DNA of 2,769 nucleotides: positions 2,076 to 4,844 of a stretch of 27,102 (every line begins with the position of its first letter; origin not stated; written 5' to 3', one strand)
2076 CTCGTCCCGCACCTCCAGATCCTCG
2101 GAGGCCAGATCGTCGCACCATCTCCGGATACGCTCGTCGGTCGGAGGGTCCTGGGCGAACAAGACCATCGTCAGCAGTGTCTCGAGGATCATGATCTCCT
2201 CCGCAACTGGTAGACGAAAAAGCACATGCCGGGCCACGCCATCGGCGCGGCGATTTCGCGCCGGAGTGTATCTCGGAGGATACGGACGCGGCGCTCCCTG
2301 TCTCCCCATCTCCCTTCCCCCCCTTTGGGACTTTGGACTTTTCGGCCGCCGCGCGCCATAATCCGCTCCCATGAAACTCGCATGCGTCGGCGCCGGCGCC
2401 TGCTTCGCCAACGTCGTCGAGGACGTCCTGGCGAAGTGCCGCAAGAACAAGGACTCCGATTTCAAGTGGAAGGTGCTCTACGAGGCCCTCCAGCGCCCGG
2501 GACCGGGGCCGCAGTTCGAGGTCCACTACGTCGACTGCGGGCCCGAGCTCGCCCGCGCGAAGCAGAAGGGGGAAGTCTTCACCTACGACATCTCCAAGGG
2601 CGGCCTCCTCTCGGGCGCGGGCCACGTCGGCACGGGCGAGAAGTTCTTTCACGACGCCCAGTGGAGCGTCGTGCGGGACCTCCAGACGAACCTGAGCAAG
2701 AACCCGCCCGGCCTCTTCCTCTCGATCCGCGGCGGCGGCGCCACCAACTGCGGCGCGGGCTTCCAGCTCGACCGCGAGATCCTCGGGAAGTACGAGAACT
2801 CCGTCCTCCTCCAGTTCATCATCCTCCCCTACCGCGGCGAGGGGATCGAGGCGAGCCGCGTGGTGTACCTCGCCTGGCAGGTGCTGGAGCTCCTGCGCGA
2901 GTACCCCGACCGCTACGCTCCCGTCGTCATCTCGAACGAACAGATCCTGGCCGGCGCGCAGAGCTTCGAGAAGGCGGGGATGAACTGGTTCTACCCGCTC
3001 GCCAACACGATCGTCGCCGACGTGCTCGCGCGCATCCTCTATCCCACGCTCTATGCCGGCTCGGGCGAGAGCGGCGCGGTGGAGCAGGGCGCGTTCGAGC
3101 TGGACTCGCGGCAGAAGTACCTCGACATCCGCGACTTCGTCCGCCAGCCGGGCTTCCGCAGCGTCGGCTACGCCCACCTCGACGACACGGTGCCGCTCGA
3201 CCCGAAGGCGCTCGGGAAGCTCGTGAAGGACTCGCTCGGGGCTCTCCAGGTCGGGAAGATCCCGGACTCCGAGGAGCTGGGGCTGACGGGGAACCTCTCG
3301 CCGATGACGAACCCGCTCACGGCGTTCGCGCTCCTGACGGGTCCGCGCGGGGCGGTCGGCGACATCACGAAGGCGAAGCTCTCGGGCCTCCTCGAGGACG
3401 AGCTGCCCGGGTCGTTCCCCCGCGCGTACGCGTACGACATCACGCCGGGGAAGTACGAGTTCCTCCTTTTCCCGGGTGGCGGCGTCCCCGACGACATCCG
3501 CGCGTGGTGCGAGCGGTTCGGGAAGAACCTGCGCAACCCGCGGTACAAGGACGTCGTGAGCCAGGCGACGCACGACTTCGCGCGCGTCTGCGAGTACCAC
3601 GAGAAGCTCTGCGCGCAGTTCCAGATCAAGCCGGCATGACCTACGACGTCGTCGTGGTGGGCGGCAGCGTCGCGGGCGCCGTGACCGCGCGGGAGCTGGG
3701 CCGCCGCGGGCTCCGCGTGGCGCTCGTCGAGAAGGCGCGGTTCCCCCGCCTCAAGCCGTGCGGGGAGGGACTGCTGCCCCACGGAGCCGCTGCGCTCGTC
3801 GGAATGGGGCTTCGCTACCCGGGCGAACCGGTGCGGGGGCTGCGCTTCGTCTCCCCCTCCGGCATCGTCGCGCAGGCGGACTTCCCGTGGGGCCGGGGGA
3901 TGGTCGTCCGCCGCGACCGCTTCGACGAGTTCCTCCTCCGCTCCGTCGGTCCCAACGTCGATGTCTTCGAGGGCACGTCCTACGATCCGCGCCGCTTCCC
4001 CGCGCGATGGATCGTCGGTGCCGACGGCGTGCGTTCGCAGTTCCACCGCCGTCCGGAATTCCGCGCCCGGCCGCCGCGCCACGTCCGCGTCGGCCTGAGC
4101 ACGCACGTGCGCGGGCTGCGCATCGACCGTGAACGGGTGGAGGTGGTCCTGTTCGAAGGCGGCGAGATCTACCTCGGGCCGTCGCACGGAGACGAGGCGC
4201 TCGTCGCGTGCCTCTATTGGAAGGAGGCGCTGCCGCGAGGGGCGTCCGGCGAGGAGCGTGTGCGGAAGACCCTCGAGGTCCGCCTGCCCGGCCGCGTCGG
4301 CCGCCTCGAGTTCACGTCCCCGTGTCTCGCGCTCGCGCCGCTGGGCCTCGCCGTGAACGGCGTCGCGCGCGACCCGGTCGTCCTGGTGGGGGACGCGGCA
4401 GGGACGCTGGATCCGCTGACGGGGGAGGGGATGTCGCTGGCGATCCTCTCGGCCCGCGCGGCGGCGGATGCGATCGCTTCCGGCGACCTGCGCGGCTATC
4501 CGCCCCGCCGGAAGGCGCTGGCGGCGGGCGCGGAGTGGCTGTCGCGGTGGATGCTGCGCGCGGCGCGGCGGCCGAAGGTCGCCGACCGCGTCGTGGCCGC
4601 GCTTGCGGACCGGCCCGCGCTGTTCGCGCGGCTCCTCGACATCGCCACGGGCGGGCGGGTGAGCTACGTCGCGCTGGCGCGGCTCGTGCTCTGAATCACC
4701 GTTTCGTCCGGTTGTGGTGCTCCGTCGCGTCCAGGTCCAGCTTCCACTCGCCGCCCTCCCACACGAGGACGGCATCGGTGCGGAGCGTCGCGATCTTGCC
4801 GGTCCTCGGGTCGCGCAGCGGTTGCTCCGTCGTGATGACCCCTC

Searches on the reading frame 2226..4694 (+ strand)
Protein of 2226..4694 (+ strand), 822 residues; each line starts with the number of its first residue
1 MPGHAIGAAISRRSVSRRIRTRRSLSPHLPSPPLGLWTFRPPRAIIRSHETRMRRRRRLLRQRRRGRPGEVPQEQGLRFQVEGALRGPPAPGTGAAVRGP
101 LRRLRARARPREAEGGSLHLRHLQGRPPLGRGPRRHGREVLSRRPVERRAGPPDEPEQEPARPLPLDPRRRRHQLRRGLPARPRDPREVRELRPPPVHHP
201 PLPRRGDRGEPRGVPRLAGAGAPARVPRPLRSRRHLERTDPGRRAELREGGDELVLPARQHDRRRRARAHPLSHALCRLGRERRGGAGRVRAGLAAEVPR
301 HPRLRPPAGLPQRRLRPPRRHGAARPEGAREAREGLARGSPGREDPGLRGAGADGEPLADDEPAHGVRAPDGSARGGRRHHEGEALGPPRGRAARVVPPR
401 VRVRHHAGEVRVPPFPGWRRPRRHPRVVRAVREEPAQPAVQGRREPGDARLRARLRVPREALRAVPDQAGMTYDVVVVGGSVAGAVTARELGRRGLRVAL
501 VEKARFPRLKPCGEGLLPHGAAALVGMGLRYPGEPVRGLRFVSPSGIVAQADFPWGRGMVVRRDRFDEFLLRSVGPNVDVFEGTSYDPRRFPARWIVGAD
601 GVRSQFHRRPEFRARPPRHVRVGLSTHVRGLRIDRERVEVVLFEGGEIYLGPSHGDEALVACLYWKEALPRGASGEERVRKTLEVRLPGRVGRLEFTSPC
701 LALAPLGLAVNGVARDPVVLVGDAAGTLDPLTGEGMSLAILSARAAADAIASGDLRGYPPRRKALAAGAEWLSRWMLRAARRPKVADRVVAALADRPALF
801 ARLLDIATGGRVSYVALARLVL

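Call 54: search_protein_families(library=pfam, proteins=[window:2226-4694:+], max_evalue=0.001)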
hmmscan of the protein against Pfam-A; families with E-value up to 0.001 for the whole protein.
window:2226-4694:+ (822 aa): 5 families
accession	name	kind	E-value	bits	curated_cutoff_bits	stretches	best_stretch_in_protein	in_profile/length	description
PF01494.25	FAD_binding_3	-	2.5e-13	50.4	22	2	589-751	146-319/349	FAD binding domain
PF04820.20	Trp_halogenase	-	0.0001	21.8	21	0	474-520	1-50/458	Tryptophan halogenase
PF07992.20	Pyr_redox_2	-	0.00022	21.2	26.1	1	473-506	1-35/291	Pyridine nucleotide-disulphide oxidoreductase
PF13450.12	NAD_binding_8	-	0.00046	20.9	21.9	0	477-505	1-29/68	NAD(P)-binding Rossmann-like domain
PF12831.13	FAD_oxidored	-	0.00071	19.4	27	0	474-506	1-33/416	FAD dependent oxidoreductase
